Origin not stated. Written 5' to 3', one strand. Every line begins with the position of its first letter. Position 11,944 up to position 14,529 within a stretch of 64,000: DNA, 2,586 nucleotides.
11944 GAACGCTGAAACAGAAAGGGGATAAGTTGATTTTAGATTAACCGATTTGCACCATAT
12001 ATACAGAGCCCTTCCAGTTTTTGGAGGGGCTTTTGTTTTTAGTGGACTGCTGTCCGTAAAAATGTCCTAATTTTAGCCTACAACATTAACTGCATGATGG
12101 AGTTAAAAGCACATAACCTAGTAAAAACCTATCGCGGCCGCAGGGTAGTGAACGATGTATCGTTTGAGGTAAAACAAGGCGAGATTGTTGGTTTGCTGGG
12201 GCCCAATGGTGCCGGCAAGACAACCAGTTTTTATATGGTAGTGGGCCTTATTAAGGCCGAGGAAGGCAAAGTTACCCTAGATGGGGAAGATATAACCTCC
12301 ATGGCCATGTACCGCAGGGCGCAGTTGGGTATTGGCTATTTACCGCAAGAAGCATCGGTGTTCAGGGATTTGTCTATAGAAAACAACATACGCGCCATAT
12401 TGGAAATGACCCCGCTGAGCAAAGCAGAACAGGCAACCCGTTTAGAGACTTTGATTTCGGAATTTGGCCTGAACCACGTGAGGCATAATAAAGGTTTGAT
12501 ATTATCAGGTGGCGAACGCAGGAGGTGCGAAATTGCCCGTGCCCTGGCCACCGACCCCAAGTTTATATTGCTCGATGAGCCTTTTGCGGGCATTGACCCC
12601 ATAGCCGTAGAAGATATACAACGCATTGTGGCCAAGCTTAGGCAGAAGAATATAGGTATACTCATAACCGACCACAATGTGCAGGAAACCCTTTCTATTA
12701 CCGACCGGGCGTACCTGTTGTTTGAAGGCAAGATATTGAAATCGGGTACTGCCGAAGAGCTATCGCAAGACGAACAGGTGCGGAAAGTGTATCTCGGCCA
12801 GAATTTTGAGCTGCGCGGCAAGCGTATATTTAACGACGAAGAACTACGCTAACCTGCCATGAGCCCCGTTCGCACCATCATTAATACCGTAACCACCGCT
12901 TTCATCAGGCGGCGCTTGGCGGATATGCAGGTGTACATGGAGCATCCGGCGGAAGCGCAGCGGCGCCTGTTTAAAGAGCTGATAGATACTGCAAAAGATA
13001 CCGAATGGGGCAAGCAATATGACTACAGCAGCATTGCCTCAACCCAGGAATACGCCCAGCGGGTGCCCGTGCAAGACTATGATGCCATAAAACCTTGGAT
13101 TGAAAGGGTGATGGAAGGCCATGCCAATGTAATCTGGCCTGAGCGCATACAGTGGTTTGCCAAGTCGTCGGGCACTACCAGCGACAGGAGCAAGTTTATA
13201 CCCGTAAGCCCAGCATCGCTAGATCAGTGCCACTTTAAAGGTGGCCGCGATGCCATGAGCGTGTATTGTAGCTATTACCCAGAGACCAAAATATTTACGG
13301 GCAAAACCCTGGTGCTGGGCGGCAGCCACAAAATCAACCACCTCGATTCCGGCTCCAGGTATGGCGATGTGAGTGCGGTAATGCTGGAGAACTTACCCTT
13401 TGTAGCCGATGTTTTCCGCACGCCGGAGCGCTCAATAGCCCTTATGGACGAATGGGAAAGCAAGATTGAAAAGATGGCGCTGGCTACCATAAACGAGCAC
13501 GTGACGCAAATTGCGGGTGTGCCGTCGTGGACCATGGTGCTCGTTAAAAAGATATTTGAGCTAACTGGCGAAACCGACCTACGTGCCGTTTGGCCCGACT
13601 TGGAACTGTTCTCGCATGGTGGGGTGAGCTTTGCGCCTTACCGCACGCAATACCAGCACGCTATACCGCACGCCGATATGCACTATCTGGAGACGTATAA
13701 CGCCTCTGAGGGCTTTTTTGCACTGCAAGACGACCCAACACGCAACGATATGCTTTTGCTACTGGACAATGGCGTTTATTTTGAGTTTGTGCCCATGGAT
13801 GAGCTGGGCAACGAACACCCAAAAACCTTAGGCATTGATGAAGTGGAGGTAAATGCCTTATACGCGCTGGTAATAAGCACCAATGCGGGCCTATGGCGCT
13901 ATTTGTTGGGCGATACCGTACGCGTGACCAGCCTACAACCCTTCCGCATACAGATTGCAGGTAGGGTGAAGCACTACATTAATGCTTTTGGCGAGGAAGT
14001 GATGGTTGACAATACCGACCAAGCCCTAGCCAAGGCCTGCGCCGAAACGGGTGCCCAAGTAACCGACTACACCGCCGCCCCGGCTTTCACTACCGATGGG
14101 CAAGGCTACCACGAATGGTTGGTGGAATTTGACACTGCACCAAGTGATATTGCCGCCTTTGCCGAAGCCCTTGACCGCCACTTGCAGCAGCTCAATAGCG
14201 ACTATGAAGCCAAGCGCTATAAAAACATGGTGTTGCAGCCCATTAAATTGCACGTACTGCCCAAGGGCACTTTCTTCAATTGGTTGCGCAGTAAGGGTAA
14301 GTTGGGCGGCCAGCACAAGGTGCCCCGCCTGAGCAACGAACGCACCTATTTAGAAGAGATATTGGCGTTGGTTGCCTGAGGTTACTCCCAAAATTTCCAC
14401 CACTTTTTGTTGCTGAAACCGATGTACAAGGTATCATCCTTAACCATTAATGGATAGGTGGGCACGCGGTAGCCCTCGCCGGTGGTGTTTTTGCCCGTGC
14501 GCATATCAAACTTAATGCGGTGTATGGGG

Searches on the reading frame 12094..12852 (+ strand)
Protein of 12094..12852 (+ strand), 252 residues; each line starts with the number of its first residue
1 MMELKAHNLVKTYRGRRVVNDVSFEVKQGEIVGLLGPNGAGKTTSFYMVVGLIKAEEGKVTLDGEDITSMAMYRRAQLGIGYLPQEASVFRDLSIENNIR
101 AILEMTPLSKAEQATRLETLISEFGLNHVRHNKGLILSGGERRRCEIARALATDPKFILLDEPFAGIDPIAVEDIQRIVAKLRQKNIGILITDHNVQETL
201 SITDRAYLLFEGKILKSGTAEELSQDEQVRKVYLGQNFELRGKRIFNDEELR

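Call 53: search_protein_families(library=pfam, proteins=[window:12094-12852:+], max_evalue=0.00001)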
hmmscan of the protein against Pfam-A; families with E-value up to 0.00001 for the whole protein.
window:12094-12852:+ (252 aa): 1 family
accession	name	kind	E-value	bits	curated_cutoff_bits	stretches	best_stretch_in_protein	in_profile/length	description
PF00005.33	ABC_tran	-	1.7e-36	126.3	25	1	19-165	1-137/137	ABC transporter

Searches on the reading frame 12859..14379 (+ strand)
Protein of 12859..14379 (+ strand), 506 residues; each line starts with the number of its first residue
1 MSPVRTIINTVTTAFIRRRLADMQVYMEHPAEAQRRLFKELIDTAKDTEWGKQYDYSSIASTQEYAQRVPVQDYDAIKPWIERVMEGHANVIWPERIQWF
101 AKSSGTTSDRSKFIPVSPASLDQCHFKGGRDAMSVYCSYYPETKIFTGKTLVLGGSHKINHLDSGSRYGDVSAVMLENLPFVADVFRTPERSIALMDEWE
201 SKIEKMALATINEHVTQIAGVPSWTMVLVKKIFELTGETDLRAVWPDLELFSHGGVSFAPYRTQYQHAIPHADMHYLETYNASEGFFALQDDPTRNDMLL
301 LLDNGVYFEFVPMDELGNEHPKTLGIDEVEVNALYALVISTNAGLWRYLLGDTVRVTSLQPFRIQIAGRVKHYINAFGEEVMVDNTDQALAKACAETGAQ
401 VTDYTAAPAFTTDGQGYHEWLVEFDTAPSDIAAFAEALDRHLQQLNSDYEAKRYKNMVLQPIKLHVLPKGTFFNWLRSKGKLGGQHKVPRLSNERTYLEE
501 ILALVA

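Call 53: search_protein_families(library=pfam, proteins=[window:12859-14379:+], max_evalue=0.00001)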
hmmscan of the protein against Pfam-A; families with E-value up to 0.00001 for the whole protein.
window:12859-14379:+ (506 aa): 3 families
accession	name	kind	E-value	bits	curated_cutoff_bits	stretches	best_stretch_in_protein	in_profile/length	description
PF03321.19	GH3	-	1.1e-57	196.1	23.6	1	20-273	2-303/304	GH3 family N-terminal domain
PF23572.1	GH3_C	-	8.3e-29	101.1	23.6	1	385-495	2-118/119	GH3 family C-terminal domain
PF23571.1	GH3_M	-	1.1e-20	73.9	23.6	1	300-369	2-75/75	GH3 family central domain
